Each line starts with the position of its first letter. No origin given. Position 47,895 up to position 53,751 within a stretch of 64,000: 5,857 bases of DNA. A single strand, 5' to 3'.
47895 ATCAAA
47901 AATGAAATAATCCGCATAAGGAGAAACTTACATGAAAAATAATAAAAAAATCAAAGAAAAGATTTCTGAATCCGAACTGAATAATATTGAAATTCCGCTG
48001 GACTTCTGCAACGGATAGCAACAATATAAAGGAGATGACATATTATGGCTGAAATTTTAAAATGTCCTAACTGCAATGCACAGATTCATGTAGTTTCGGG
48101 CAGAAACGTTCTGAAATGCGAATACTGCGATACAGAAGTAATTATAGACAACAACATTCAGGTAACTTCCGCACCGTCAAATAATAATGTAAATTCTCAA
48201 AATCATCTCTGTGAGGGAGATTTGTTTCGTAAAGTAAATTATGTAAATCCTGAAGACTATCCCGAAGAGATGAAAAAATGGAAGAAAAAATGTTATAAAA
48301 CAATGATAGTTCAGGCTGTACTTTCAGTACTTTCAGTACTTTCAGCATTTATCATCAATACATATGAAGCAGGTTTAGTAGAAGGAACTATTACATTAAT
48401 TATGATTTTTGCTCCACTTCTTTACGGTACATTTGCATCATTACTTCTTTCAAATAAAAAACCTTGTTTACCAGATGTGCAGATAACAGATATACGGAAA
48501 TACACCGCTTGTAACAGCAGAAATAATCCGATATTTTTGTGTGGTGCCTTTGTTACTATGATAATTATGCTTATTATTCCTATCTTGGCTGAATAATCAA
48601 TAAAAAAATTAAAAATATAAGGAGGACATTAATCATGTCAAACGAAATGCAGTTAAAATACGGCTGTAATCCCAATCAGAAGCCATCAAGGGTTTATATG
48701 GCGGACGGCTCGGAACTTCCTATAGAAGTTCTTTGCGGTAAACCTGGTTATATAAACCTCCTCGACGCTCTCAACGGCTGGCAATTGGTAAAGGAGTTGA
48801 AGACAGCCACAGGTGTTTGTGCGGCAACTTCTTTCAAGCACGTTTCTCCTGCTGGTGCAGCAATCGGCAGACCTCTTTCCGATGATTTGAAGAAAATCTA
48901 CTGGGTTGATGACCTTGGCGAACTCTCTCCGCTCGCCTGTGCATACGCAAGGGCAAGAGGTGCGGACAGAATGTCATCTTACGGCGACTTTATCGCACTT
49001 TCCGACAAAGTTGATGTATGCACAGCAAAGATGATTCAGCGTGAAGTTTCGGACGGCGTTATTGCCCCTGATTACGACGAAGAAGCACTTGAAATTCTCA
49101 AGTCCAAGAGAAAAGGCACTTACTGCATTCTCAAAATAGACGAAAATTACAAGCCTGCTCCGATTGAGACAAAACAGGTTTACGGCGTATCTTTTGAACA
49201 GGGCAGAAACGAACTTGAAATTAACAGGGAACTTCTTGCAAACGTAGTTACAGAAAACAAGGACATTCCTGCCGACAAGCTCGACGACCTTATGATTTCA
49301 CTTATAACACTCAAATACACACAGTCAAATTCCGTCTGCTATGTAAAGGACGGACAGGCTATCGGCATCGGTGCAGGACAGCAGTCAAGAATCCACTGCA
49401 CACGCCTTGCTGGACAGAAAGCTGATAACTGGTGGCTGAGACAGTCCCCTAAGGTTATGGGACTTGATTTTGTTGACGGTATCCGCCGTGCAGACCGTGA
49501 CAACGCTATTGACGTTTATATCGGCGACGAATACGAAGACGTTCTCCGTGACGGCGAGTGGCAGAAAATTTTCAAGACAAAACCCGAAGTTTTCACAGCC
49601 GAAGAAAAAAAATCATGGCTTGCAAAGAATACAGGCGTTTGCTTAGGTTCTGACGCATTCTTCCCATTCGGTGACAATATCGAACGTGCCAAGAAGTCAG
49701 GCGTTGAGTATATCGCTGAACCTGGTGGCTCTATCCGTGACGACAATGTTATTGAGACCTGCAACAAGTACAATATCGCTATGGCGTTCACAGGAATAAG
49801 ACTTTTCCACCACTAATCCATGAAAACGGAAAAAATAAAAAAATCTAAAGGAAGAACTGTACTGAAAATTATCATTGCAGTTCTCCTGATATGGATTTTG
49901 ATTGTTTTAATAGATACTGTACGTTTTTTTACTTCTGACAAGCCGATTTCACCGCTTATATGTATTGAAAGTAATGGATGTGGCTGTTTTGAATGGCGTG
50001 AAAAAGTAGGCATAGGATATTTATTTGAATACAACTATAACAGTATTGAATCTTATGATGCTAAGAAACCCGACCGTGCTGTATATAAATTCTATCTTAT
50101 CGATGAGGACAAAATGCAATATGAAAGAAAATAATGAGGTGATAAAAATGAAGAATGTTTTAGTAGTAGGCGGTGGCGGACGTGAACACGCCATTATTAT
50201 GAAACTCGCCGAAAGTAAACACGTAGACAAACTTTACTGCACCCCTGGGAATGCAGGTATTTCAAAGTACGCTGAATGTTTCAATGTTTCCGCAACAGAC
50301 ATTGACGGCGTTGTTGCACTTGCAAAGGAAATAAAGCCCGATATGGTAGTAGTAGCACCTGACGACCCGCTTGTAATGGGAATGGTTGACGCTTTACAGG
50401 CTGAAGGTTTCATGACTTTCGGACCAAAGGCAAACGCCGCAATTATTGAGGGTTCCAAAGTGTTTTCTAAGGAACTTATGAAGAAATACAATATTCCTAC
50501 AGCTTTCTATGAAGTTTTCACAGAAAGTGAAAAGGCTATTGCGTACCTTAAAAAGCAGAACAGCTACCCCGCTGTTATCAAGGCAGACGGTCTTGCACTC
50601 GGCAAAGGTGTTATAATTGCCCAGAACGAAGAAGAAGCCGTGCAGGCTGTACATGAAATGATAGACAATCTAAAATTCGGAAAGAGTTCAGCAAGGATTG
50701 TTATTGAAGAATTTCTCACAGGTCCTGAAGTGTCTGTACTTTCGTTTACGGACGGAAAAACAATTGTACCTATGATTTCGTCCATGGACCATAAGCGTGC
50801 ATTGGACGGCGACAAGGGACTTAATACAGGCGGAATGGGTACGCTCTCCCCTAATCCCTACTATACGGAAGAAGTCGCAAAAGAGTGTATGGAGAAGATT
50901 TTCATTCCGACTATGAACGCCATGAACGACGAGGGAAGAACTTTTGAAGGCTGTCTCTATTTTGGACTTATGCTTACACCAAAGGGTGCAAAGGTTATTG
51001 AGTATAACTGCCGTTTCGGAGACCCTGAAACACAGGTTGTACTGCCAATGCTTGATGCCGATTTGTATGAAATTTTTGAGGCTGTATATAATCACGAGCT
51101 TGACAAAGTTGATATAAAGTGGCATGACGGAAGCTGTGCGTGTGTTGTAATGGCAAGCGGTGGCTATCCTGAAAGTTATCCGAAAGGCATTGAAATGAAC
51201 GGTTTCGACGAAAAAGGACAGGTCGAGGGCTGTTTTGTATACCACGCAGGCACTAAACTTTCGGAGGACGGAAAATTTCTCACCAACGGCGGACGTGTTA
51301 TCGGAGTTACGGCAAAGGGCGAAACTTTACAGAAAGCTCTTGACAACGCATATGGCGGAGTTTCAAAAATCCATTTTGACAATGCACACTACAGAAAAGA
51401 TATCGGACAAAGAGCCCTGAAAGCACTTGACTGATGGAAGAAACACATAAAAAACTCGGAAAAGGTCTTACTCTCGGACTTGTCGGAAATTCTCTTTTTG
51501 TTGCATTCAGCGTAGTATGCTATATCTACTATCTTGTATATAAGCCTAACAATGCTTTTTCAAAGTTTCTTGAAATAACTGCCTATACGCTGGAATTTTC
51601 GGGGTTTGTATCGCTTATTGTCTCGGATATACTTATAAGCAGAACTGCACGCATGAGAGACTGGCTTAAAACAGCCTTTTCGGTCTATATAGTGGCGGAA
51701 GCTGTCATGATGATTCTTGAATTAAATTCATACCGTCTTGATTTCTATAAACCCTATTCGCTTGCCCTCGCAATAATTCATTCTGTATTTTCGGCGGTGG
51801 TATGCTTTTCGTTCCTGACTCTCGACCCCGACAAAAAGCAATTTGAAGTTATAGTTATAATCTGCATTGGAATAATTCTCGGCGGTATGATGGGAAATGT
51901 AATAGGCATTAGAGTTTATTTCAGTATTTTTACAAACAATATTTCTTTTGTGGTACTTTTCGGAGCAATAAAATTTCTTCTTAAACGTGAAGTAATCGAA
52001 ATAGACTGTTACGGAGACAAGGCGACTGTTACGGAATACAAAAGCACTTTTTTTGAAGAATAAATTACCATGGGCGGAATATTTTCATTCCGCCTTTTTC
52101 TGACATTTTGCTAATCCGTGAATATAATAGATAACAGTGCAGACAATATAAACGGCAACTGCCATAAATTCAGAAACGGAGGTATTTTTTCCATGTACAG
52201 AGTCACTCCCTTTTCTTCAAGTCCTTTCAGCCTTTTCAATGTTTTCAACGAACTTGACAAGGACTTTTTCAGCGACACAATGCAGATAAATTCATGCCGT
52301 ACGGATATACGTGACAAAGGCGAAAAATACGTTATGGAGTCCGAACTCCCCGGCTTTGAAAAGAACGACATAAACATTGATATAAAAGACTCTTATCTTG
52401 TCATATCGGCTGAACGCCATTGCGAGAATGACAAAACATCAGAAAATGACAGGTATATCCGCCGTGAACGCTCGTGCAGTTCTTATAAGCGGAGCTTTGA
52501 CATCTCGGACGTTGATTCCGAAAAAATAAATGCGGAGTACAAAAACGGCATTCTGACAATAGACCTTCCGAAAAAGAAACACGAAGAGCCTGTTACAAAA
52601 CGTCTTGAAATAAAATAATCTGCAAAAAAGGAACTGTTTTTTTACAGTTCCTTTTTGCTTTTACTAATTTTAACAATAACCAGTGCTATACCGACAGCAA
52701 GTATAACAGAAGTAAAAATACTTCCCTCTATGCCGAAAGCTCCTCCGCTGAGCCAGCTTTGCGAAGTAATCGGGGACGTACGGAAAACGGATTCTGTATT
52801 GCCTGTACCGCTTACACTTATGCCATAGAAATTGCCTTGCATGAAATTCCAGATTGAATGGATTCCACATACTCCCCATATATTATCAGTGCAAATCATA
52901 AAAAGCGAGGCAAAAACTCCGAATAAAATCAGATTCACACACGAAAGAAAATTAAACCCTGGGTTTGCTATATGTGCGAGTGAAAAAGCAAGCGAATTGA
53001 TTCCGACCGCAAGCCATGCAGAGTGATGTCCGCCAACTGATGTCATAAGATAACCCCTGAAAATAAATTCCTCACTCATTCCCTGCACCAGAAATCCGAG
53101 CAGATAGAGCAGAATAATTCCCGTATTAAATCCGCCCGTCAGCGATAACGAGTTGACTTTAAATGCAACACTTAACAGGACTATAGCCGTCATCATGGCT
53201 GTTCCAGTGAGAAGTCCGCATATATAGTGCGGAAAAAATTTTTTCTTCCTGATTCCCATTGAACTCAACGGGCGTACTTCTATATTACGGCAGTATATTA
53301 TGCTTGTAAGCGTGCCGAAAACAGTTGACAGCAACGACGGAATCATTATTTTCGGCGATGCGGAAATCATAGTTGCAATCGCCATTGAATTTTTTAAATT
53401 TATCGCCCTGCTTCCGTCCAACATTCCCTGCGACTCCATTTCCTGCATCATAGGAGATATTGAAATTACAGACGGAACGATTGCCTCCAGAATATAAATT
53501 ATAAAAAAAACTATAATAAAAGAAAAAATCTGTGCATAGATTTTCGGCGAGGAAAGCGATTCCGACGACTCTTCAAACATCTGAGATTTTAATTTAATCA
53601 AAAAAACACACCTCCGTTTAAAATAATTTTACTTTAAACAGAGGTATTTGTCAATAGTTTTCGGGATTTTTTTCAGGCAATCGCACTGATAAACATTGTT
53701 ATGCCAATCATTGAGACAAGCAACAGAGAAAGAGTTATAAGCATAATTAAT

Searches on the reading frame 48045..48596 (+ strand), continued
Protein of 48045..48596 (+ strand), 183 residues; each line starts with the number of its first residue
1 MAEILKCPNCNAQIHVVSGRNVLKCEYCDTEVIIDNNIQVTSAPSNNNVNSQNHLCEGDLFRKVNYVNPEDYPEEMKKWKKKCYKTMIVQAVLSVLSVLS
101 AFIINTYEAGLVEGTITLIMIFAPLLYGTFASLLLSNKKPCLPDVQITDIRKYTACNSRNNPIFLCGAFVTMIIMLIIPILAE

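Call 43: find_related_loci(query=A1, collection=viral_contigs, flank=5000)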
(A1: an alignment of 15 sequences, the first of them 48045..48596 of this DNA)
Query A1 (183 aa) in viral_contigs; peptide patterns used: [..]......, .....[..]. (x = any residue, [..] = any of these).
118 stretches matched a pattern; 26 encode a relative of the query (tblastn E <= 1e-3); 26 distinct loci.
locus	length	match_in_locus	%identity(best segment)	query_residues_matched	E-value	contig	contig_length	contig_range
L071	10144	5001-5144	42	5-52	3e-7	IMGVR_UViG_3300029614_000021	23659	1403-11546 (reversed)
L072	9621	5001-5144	42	5-52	3e-7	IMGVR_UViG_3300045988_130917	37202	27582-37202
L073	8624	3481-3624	42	5-52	4e-7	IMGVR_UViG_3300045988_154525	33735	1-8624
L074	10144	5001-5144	42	5-52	4e-7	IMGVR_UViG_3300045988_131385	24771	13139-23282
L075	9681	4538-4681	42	5-52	4e-7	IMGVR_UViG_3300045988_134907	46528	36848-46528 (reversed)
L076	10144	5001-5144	42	5-52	4e-7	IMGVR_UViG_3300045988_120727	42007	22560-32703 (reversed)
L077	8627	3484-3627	42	5-52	4e-7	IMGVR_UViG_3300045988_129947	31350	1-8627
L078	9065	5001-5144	42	5-52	4e-7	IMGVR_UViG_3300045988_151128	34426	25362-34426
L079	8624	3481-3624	42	5-52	4e-7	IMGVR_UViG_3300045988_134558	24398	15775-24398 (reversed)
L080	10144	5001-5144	42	5-52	4e-7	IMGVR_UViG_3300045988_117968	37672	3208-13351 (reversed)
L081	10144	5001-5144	42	5-52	4e-7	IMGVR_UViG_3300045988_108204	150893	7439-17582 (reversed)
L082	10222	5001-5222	33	5-81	3e-7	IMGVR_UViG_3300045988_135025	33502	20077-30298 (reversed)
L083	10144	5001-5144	42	5-52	4e-7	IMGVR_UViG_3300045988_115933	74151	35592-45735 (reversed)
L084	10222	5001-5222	33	5-81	3e-7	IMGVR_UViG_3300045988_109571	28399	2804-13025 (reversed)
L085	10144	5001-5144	42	5-52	4e-7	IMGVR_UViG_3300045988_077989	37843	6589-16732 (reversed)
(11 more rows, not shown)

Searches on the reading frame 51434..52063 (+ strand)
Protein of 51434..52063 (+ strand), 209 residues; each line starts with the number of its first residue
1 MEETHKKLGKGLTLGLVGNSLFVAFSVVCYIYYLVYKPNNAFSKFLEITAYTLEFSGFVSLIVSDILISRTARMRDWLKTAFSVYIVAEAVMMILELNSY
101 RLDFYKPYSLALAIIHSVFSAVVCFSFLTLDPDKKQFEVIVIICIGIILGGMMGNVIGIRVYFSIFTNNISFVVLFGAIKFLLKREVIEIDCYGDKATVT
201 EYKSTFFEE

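Call 6: search_protein_families(library=pfam, proteins=[window:51434-52063:+], max_evalue=0.1)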
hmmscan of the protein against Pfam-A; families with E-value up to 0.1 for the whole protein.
window:51434-52063:+ (209 aa): 2 families
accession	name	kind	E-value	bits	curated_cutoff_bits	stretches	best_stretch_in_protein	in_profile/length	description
PF01252.23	Peptidase_A8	-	0.03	15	25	1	112-158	57-99/142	Signal peptidase (SPase) II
PF14118.11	YfzA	-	0.061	14.2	27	1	71-148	4-75/90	YfzA-like protein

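Call 35: search_protein_families(library=ncbifam, proteins=[window:51434-52063:+], max_evalue=0.01)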
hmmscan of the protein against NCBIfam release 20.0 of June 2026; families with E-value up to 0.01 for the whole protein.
window:51434-52063:+ (209 aa): 1 family
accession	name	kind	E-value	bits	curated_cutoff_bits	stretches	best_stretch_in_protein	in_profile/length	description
NF011369.0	PRK14788.1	equivalog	0.0049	16.2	200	1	108-169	60-120/213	lipoprotein signal peptidase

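Call 36: search_protein_families(library=padloc, proteins=[window:51434-52063:+], max_evalue=0.01)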
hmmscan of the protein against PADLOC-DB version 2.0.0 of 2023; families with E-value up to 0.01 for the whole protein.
window:51434-52063:+ (209 aa): 0 families

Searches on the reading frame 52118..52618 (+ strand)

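Call 47: search_protein_families(library=pfam, proteins=[window:52118-52618:+], max_evalue=0.001)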
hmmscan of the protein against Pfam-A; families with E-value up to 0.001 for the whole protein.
window:52118-52618:+ (166 aa): 2 families
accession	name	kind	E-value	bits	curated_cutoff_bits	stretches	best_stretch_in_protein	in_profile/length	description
PF00011.27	HSP20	-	3.7e-22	78.8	20.8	1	63-165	1-101/102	Hsp20/alpha crystallin family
PF17886.7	ArsA_HSP20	-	0.00086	19.3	22.5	0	69-101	2-34/63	HSP20-like domain found in ArsA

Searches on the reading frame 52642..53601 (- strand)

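Call 47: search_protein_families(library=pfam, proteins=[window:52642-53601:-], max_evalue=0.001)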
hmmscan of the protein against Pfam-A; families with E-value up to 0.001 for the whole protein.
window:52642-53601:- (319 aa): 1 family
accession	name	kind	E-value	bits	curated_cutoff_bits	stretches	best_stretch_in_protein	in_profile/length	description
PF02517.21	Rce1-like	-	1.5e-17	64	22.4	1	162-254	4-93/93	Type II CAAX prenyl endopeptidase Rce1-like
